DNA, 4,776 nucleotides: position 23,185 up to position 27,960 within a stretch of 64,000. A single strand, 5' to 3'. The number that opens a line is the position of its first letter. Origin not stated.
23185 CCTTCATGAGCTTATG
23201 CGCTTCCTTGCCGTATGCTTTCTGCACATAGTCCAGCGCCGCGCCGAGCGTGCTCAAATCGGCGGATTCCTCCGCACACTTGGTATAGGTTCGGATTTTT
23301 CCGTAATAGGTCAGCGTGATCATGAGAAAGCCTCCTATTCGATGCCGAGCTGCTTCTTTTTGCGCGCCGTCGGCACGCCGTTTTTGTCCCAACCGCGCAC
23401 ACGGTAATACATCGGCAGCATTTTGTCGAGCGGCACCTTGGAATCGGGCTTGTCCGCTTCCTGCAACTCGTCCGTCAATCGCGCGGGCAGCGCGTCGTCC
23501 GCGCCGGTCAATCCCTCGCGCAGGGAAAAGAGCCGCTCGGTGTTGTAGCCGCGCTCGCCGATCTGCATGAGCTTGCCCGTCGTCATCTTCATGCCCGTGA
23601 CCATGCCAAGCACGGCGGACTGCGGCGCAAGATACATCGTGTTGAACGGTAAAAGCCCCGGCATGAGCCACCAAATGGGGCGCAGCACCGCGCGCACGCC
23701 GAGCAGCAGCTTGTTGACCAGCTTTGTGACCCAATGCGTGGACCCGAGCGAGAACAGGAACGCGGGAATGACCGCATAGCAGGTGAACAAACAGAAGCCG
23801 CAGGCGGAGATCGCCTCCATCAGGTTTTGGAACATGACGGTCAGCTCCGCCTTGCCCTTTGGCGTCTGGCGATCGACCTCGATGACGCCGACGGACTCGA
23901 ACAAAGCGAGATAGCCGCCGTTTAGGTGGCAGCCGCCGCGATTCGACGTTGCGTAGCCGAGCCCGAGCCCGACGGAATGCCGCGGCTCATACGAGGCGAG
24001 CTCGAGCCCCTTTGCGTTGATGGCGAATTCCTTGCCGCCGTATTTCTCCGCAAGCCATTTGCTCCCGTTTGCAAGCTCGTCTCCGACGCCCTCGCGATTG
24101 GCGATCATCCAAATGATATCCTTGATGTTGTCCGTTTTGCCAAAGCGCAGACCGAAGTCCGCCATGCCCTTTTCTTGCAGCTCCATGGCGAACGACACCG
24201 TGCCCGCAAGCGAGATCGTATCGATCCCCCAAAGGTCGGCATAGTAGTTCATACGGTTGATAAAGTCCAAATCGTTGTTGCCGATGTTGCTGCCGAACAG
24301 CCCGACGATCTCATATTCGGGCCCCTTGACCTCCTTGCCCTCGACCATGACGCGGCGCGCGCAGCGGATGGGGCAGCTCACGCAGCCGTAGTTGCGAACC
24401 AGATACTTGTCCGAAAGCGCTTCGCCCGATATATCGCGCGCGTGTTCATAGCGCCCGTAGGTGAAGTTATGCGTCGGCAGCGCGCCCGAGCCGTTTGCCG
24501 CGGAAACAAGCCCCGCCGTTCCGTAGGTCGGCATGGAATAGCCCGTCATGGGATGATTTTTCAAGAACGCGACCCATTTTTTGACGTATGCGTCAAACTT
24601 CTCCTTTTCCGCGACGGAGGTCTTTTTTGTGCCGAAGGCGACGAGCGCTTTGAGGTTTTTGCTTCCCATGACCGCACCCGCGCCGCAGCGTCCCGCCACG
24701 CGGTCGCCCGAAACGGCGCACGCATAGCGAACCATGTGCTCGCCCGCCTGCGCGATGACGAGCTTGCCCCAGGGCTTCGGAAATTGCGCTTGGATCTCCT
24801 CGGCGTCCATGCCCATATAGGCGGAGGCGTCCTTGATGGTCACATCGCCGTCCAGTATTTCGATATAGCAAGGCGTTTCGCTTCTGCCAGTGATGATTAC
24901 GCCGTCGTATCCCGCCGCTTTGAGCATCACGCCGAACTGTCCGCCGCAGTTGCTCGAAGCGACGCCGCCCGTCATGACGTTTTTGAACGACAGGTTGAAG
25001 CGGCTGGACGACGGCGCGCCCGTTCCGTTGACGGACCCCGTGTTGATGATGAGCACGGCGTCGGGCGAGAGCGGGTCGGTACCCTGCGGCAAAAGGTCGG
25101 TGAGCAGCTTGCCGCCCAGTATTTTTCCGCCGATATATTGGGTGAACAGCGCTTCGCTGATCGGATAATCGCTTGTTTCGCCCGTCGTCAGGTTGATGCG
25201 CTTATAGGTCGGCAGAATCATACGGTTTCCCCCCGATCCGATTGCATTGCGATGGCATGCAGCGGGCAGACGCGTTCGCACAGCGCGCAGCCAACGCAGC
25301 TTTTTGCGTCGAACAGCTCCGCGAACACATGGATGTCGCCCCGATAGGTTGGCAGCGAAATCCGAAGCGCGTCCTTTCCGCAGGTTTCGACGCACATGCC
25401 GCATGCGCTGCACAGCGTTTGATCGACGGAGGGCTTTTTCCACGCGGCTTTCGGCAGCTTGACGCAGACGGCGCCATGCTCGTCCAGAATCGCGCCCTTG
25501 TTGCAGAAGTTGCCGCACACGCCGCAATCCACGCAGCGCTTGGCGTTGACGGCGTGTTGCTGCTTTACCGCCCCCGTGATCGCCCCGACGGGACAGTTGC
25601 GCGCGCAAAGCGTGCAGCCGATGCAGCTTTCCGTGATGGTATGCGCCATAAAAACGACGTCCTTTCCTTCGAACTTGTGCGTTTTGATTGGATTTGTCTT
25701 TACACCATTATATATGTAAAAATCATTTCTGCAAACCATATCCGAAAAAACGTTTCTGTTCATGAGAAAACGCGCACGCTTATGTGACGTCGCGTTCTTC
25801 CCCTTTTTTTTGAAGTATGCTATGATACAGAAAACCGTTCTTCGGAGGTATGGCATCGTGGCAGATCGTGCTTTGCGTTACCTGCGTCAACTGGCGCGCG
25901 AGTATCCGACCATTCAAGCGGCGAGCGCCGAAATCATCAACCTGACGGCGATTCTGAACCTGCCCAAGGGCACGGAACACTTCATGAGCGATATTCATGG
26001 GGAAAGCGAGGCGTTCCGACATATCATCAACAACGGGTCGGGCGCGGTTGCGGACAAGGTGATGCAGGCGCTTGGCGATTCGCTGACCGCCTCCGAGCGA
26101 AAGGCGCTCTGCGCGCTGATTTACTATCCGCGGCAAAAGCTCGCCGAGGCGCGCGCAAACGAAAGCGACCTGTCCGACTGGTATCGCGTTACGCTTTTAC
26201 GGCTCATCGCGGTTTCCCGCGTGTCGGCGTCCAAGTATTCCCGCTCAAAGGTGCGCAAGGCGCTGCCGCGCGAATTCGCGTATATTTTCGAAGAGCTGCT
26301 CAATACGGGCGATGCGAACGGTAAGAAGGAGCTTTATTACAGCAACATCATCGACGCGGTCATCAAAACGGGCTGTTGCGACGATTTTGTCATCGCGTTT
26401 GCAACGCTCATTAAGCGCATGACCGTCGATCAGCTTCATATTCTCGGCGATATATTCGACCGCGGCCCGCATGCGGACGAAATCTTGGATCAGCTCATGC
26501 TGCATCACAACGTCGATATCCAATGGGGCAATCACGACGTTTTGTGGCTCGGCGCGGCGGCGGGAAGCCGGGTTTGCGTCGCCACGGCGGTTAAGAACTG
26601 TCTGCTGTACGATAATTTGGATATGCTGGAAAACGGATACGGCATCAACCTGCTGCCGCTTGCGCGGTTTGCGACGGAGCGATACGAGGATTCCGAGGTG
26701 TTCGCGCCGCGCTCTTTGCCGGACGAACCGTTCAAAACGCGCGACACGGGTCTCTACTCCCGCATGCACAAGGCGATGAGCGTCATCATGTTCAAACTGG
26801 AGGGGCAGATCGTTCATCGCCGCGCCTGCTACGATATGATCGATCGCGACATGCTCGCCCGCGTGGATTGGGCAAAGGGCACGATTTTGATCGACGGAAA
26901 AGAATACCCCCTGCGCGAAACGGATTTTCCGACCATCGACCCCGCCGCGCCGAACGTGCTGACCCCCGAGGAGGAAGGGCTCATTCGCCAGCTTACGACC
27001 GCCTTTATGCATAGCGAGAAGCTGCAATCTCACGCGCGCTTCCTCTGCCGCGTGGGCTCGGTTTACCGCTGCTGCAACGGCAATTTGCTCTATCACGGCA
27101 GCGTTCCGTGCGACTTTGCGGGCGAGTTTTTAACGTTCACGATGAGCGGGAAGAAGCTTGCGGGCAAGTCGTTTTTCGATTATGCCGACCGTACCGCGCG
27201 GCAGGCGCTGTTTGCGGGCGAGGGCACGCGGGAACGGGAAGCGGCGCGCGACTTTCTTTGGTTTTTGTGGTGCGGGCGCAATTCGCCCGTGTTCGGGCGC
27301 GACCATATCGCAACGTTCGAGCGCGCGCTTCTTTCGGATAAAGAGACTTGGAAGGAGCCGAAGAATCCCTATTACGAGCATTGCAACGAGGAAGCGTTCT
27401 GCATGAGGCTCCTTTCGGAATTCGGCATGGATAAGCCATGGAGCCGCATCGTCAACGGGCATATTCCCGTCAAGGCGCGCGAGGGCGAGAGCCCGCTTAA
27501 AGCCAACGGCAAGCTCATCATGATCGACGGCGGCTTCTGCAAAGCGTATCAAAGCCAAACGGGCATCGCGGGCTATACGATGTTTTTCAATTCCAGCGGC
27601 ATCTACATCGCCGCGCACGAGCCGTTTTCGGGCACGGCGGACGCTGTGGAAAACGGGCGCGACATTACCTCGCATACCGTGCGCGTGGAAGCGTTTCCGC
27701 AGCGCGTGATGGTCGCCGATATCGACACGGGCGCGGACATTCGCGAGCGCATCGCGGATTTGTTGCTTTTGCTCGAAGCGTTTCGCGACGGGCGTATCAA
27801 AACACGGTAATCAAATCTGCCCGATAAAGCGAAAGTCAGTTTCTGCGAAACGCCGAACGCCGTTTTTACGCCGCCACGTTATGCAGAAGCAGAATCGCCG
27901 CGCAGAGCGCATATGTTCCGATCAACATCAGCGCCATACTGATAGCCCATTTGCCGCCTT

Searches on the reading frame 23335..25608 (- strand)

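Call 10: search_protein_families(library=pfam, max_evalue=0.001, proteins=[window:23335-25608:-])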
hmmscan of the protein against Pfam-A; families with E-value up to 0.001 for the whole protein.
window:23335-25608:- (757 aa): 2 families
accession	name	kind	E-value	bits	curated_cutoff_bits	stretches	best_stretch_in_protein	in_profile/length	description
PF01314.23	AFOR_C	-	1.5e-118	396.8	27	1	342-756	3-385/385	Aldehyde ferredoxin oxidoreductase, domains 2 & 3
PF02730.20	AFOR_N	-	2.4e-59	200.9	29.8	1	137-326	5-198/199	Aldehyde ferredoxin oxidoreductase, N-terminal domain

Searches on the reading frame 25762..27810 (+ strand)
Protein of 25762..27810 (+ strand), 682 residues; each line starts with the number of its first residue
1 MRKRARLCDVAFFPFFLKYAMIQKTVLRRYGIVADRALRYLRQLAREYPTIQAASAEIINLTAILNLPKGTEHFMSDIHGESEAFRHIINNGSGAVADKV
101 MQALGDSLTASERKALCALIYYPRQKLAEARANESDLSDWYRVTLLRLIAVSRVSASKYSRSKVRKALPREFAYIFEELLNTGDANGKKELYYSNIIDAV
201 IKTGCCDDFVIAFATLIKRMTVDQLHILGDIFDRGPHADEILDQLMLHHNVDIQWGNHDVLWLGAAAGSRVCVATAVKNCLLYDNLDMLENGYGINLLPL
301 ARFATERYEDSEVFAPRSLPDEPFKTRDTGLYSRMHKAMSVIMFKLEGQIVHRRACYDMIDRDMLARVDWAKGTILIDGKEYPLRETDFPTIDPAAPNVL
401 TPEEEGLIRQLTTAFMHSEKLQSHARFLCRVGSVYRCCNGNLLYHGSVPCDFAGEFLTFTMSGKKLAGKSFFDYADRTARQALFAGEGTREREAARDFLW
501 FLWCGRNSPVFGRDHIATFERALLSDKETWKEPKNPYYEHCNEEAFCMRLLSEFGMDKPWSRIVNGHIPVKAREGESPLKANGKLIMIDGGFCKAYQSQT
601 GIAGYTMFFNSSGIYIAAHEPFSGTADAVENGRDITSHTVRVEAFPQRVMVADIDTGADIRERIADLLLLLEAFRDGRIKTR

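Call 10: search_protein_families(library=pfam, max_evalue=0.001, proteins=[window:25762-27810:+])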
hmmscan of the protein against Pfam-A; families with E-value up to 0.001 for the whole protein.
window:25762-27810:+ (682 aa): 2 families
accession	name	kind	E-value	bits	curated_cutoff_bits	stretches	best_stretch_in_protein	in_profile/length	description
PF06874.16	FBPase_2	-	3.2e-271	901.6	27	1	39-675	1-638/639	Firmicute fructose-1,6-bisphosphatase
PF00149.33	Metallophos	-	2.8e-05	25.1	21.5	0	204-274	13-72/191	Calcineurin-like phosphoesterase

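Call 22: find_encoding_contigs(protein=window:25762-27810:+, flank=10000, max_places=6)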
Protein window:25762-27810:+ (682 aa): 2 contigs read that carry it; 1 place shown.
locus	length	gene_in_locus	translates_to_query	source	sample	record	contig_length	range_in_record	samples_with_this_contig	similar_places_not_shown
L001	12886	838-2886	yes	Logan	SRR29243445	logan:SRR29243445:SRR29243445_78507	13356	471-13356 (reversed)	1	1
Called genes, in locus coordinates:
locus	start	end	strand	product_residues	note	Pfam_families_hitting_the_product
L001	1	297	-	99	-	?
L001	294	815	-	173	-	PF00037:Fer4 (weak), PF12837:Fer4_6 (weak), PF14697:Fer4_21 (weak), PF12838:Fer4_7 (weak), PF13187:Fer4_9 (weak), PF14697:Fer4_21 (weak), PF12838:Fer4_7 (weak), PF13187:Fer4_9 (weak), +8 more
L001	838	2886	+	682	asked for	PF06874:FBPase_2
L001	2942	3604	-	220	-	-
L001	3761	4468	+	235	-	PF00702:Hydrolase, PF13419:HAD_2, PF13242:Hydrolase_like (weak)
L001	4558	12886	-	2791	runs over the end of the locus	PF02368:Big_2, PF21461:HL_N-beta (faint), PF21764:Invasin_D4 (faint), PF02368:Big_2, PF26918:Ig_Eae (weak), PF13306:LRR_5, PF02368:Big_2, PF26918:Ig_Eae (weak), +3 more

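Call 47: find_related_loci(query=window:25762-27810:+, collection=genome_contigs, flank=10000)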
Query window:25762-27810:+ (682 aa) in genome_contigs; peptide patterns used: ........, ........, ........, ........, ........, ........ (x = any residue, [..] = any of these).
600 stretches matched a pattern (row limit reached: there are more); 571 encode a relative of the query (tblastn E <= 1e-3); the best 80 are kept; 80 distinct loci.
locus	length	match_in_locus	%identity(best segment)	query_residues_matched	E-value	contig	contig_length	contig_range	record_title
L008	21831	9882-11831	72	32-682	0e+0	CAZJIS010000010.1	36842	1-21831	MAG TPA_asm: uncultured Clostridium sp. isolate SRP192927_co4_522 genome assembly, contig: NODE_1647_length_36842_cov_22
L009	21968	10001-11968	72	26-682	0e+0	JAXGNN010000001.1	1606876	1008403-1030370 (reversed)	MAG: Christensenellales bacterium isolate AnMBR.bin257 bin257_1, whole genome shotgun sequence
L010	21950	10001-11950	71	31-680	0e+0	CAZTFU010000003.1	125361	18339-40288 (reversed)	MAG TPA_asm: uncultured Clostridium sp. isolate SRP225648_co1_259 genome assembly, contig: NODE_132_length_125361_cov_23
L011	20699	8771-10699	71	39-682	0e+0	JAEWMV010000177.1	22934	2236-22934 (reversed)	MAG: Bacillota bacterium isolate OH_PDB_146 k127_195790, whole genome shotgun sequence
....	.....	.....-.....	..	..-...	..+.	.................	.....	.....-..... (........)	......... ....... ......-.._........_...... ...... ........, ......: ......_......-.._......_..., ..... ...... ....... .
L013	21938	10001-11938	70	36-680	0e+0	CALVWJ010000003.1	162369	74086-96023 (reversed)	MAG: uncultured Clostridia bacterium isolate BRZ_CQ__bin28 genome assembly, contig: BRZ_CQ__NODE_121_length_162369_cov_5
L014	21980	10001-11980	70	22-681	0e+0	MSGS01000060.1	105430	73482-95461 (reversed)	MAG: Christensenellaceae bacterium Phil1 707_L1_merged_contig_655, whole genome shotgun sequence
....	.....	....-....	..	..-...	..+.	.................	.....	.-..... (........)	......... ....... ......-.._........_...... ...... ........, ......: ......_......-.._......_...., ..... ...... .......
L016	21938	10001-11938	70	36-680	0e+0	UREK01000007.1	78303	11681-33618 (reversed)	uncultured Clostridiales bacterium isolate UMGS922 genome assembly, contig: NODE_79_length_78303_cov_9.222523, whole gen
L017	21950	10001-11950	73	33-682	0e+0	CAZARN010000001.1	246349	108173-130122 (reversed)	MAG TPA_asm: uncultured Clostridium sp. isolate SRP216815_co1_318 genome assembly, contig: NODE_53_length_246349_cov_9.7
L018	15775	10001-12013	67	15-680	0e+0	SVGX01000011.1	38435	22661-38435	MAG: Clostridiales bacterium isolate SIG369 NODE_23071_length_38435_cov_1.446304, whole genome shotgun sequence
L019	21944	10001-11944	70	33-680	0e+0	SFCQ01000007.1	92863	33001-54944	MAG: Clostridiales bacterium isolate W0P13.014 Contig161, whole genome shotgun sequence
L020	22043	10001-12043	66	13-680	0e+0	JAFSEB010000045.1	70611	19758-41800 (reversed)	MAG: Clostridia bacterium isolate RGIG3058 Goat_Rectum-5__c336545, whole genome shotgun sequence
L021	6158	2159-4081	63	38-680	0e+0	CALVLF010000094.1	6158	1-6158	MAG: uncultured Clostridia bacterium isolate E40__bin6 genome assembly, contig: E40__k127_2766725, whole genome shotgun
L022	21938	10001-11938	62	35-681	0e+0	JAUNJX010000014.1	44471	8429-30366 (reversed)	MAG: Clostridia bacterium isolate S2R_St_10 NODE_205_length_44471_cov_9.440269, whole genome shotgun sequence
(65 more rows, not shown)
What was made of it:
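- Its nearest relatives are Christensenellales MAGs at 73% FBPase identity or less (call 47).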
